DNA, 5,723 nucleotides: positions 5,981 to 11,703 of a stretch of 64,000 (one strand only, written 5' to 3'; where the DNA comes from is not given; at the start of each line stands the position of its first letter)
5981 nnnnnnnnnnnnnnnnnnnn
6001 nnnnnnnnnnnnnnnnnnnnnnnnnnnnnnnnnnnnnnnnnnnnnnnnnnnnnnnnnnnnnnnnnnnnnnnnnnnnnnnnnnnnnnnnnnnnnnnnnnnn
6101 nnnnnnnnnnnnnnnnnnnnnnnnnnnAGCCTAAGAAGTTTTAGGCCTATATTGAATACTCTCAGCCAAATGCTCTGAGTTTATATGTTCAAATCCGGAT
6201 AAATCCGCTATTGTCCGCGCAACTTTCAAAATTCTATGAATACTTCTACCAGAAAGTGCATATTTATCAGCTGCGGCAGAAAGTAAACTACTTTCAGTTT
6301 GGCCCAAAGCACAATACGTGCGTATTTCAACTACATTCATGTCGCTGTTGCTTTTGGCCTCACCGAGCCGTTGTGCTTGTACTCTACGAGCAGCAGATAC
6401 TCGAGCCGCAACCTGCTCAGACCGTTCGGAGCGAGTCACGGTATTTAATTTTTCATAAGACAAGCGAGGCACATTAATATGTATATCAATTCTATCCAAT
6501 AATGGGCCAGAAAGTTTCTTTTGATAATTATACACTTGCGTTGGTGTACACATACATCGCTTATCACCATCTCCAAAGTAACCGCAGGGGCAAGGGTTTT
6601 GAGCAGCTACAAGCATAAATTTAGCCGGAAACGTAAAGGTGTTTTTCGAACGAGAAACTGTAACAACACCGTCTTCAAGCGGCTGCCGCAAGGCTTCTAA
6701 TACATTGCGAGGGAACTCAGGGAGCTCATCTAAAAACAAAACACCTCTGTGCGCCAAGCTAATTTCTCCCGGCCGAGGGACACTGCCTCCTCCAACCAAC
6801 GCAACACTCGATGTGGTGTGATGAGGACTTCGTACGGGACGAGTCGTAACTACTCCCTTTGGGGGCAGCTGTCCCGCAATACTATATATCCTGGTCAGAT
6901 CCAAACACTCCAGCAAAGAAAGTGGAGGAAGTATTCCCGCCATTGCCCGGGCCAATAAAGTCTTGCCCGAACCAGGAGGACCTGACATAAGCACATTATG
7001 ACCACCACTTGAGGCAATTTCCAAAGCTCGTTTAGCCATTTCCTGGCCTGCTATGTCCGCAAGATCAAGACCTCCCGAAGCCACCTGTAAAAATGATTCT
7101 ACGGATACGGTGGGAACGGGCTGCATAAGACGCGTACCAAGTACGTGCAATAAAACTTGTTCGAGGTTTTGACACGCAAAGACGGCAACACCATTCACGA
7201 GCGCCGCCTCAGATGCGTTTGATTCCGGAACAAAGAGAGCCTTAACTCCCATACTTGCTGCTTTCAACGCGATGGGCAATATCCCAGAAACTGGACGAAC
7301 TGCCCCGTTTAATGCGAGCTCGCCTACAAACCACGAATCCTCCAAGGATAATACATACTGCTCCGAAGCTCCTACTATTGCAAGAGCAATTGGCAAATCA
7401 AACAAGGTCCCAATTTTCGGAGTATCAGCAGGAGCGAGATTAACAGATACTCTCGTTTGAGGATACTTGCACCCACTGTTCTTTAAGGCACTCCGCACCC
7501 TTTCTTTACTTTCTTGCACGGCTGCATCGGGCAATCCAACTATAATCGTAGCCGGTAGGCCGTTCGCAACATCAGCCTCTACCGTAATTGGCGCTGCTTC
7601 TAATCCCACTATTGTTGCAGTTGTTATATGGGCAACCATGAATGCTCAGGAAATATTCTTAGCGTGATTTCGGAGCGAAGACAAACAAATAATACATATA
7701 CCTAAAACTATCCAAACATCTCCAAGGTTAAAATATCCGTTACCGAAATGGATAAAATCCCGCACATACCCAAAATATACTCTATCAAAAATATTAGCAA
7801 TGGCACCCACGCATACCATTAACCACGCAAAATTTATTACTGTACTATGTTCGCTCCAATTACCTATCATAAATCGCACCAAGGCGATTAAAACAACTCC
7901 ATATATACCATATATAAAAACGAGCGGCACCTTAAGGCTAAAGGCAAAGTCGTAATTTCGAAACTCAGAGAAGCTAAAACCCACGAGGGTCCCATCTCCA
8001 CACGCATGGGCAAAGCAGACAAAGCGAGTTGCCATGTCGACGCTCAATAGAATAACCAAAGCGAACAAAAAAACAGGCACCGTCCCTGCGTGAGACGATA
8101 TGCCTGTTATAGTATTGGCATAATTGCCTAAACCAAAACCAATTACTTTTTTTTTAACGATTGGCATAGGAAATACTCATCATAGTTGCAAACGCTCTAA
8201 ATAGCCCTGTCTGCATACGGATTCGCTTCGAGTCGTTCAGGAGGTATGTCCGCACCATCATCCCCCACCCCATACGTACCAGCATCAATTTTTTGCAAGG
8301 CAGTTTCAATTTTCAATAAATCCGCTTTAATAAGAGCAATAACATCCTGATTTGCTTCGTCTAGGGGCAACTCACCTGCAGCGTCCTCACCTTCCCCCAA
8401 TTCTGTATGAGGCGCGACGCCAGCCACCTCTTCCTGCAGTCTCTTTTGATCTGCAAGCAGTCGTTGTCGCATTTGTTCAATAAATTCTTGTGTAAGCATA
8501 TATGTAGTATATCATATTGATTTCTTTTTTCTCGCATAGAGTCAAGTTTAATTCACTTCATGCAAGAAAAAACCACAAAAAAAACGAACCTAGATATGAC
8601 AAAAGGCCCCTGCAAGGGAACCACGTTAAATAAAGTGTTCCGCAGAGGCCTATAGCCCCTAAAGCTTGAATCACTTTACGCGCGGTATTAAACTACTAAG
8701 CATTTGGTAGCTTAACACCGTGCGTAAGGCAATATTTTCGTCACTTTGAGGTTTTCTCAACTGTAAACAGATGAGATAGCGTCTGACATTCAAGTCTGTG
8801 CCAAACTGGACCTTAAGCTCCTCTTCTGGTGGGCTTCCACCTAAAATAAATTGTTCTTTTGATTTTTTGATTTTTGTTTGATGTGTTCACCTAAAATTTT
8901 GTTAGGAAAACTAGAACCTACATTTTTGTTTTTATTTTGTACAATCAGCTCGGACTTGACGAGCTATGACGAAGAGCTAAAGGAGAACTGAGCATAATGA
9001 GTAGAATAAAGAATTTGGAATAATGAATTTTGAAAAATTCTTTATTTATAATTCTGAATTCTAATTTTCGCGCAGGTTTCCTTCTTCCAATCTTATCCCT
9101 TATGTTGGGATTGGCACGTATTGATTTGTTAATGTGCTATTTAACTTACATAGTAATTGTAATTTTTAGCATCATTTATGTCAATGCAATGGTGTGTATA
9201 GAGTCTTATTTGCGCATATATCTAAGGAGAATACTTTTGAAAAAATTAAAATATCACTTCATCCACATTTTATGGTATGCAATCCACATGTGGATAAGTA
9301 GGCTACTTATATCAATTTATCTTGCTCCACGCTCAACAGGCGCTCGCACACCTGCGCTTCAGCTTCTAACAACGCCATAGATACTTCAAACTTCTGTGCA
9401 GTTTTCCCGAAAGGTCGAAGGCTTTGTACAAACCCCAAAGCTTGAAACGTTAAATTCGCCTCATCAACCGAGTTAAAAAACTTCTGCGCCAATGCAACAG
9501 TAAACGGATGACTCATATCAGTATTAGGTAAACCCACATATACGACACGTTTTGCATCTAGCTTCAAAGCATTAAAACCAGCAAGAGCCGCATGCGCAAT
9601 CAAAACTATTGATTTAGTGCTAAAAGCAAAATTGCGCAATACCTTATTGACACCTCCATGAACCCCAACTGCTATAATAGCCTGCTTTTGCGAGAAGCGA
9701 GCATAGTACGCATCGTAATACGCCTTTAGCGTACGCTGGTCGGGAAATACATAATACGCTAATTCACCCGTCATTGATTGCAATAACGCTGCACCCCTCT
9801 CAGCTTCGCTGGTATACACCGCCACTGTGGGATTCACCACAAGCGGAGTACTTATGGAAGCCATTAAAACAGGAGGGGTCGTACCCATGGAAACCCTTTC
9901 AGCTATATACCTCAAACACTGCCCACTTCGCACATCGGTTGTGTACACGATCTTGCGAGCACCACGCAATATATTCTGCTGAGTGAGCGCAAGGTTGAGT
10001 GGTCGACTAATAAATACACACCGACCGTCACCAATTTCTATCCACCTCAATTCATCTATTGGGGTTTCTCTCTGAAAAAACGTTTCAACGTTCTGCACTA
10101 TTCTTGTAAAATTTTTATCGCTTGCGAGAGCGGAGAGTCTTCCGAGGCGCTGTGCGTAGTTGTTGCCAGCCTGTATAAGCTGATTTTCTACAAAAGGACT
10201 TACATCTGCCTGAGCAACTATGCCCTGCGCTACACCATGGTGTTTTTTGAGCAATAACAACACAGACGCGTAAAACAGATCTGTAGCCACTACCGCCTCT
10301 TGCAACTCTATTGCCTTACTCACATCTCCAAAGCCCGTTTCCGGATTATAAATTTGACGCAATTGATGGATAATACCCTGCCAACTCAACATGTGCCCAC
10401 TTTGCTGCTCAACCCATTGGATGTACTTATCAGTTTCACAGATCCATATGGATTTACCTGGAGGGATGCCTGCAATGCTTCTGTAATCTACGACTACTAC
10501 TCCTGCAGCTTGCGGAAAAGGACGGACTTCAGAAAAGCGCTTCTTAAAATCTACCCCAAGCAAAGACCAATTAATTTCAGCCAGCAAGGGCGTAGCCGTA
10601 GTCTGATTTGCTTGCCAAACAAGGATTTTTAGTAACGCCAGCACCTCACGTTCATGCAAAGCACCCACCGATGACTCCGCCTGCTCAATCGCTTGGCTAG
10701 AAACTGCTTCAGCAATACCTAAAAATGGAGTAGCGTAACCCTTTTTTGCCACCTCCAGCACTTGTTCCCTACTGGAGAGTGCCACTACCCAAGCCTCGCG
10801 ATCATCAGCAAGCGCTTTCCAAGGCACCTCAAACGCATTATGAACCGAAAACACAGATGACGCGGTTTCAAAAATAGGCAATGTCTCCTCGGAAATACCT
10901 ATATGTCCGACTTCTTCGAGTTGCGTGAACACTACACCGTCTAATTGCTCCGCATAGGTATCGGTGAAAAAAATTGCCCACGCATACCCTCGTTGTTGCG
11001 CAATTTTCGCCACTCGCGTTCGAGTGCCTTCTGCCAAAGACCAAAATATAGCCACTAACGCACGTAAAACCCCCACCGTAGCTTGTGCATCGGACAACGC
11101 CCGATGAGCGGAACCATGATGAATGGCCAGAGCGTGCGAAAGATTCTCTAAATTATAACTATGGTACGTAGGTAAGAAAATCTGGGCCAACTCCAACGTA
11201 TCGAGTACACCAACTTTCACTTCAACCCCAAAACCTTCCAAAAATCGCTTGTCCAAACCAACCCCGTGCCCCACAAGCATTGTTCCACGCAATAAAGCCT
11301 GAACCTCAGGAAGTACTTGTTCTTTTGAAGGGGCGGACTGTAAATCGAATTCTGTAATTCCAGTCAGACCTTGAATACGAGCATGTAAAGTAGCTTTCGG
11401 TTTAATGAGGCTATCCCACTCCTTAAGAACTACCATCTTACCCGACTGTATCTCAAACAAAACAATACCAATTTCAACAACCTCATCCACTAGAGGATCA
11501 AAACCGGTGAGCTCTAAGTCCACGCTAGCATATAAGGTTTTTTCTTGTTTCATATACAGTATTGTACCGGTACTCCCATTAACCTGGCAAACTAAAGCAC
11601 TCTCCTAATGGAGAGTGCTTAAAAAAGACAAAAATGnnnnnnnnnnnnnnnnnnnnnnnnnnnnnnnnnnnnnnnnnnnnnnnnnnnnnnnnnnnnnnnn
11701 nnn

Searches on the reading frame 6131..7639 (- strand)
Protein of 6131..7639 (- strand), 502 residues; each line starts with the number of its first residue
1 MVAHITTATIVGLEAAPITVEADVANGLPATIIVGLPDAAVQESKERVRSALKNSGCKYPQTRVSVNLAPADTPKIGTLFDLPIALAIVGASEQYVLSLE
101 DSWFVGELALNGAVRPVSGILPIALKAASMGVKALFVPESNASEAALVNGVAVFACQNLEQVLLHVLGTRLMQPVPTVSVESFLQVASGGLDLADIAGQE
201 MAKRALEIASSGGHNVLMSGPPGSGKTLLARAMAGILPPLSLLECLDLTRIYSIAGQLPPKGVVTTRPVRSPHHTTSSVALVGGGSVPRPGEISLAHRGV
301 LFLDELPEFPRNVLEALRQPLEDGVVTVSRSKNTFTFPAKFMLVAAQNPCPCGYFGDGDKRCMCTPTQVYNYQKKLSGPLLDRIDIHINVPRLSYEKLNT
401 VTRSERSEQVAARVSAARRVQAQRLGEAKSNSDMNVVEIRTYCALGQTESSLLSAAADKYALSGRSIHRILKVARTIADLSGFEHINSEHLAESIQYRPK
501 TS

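Call 8: search_protein_families(library=pfam, proteins=[window:6131-7639:-], max_evalue=0.001)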
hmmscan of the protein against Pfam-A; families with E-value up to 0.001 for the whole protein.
window:6131-7639:- (502 aa): 11 families
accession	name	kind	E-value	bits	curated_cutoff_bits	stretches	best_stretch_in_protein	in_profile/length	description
PF01078.27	Mg_chelatase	-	6.3e-93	310.3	20.3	1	192-397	1-206/207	Magnesium chelatase, subunit ChlI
PF13541.12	ChlI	-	1.1e-42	145.2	27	1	20-141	1-121/121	Subunit ChlI of Mg-chelatase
PF13335.12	Mg_chelatase_C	-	9.5e-29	100.3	26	1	405-498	2-94/94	Magnesium chelatase, subunit ChlI C-terminal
PF07728.20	AAA_5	-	6.9e-09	36.3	22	1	215-351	1-125/139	AAA domain (dynein-related subfamily)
PF00158.32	Sigma54_activat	-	1.1e-06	28.9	20.2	0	287-347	83-141/168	Sigma-54 interaction domain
PF05362.19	Lon_C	-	2.4e-06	27.7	21.1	1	43-167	68-203/205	Lon protease (S16) C-terminal proteolytic domain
PF00493.29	MCM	-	4e-06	26.5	23.3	1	284-386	108-200/224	MCM P-loop domain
PF00004.35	AAA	-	2.1e-05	25.4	21.2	1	216-237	1-22/131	ATPase family associated with various cellular activities (AAA)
PF05496.18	RuvB_N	-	0.00013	22.2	27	0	195-234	8-54/159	Holliday junction DNA helicase RuvB P-loop domain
PF07726.17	AAA_3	-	0.00028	21.2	27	0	216-350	2-113/131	ATPase family associated with various cellular activities (AAA)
PF13191.12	AAA_16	-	0.00081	20.4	32.6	0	204-234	14-45/167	AAA ATPase domain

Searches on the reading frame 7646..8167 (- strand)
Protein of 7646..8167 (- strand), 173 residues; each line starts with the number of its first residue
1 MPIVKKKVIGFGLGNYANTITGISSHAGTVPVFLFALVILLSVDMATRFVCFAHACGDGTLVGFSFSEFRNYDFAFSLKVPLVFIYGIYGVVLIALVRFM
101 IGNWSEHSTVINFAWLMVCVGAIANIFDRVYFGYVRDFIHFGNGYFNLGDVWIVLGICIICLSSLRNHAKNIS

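Call 8: search_protein_families(library=pfam, proteins=[window:7646-8167:-], max_evalue=0.001)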
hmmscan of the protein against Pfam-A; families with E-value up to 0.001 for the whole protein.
window:7646-8167:- (173 aa): 1 family
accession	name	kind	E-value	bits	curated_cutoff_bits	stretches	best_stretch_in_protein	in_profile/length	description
PF01252.23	Peptidase_A8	-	9.5e-16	58.7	25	1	38-165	3-141/142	Signal peptidase (SPase) II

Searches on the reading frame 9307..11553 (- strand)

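Call 8: search_protein_families(library=pfam, proteins=[window:9307-11553:-], max_evalue=0.001)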
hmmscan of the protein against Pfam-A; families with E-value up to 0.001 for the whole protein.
window:9307-11553:- (748 aa): 2 families
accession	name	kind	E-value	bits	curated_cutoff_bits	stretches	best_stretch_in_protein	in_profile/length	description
PF00929.31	RNase_T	-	1.4e-19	71.6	24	1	11-162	3-163/164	Exonuclease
PF21762.3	DEDDh_C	-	5.3e-06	27.2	27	1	88-163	105-185/188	DNA polymerase III subunit epsilon-like, C-terminal domain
